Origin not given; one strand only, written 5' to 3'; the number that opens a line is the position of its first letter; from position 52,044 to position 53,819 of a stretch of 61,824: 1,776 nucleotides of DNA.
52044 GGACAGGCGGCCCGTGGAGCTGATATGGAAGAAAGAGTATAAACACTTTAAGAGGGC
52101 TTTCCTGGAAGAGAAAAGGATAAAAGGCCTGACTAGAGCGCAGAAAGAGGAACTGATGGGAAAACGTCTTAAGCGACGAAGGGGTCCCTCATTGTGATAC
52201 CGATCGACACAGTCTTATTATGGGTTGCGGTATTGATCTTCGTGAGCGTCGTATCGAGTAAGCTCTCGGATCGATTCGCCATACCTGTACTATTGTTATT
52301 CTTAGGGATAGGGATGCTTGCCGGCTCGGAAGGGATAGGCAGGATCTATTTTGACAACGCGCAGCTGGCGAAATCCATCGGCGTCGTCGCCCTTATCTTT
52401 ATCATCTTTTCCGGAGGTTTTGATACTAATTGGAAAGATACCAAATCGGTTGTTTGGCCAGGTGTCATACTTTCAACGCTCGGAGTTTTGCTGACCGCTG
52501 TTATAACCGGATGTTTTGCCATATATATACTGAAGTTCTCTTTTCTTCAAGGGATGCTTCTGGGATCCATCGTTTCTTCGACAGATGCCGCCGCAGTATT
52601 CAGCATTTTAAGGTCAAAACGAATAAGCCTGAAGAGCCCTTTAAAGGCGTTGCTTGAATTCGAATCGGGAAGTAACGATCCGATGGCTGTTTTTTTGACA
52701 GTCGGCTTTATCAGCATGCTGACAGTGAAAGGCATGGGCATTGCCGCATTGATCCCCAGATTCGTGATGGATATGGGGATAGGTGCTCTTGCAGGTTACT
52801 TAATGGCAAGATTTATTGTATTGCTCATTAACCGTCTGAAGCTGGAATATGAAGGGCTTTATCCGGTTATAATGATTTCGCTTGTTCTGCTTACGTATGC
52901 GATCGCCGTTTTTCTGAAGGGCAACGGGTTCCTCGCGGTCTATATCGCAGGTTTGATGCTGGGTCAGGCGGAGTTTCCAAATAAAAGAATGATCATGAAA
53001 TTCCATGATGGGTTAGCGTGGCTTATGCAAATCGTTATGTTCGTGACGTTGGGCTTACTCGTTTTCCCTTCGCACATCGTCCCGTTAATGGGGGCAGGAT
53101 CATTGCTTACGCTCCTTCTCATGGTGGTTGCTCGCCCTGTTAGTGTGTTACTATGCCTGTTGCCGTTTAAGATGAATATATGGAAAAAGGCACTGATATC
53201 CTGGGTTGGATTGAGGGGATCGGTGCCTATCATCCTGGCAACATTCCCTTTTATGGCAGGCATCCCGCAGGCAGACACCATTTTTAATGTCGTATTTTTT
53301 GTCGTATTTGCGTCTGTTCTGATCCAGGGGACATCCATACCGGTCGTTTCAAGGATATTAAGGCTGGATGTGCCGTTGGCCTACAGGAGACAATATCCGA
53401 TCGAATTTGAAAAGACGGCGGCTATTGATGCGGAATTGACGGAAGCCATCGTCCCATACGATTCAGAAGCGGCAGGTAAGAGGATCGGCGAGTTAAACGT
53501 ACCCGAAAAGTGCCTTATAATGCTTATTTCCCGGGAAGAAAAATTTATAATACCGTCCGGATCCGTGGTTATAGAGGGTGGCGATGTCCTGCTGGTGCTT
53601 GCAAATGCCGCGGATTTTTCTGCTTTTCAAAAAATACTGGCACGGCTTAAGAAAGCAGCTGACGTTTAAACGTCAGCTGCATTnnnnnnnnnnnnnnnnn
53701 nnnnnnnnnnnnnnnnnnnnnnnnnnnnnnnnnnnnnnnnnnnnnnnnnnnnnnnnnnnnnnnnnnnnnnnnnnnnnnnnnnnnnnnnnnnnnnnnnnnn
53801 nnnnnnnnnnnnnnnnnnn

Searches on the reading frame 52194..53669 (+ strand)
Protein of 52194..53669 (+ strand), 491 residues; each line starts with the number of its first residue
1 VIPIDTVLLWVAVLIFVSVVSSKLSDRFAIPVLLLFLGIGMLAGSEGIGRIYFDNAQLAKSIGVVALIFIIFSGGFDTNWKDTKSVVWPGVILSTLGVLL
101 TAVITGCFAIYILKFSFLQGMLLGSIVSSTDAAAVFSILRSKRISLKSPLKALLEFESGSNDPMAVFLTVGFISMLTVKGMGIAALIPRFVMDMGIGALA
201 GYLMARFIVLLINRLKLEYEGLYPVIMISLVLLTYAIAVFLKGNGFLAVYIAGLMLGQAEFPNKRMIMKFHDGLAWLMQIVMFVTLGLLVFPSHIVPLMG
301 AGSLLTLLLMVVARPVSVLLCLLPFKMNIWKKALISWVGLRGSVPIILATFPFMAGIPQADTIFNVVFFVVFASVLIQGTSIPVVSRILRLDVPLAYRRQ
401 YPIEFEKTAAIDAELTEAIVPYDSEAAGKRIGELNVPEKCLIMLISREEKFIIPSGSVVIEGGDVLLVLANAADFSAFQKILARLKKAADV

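Call 29: search_protein_families(library=pfam, proteins=[window:52194-53669:+], max_evalue=0.0001)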
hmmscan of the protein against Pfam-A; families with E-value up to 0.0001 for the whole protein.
window:52194-53669:+ (491 aa): 2 families
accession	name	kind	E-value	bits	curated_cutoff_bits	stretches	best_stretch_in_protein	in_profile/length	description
PF00999.27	Na_H_Exchanger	-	8.2e-47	160.3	26.2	1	18-385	5-372/375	Sodium/hydrogen exchanger, transmembrane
PF02080.26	TrkA_C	-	1.6e-16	60.4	27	1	415-482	1-70/71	TrkA-C domain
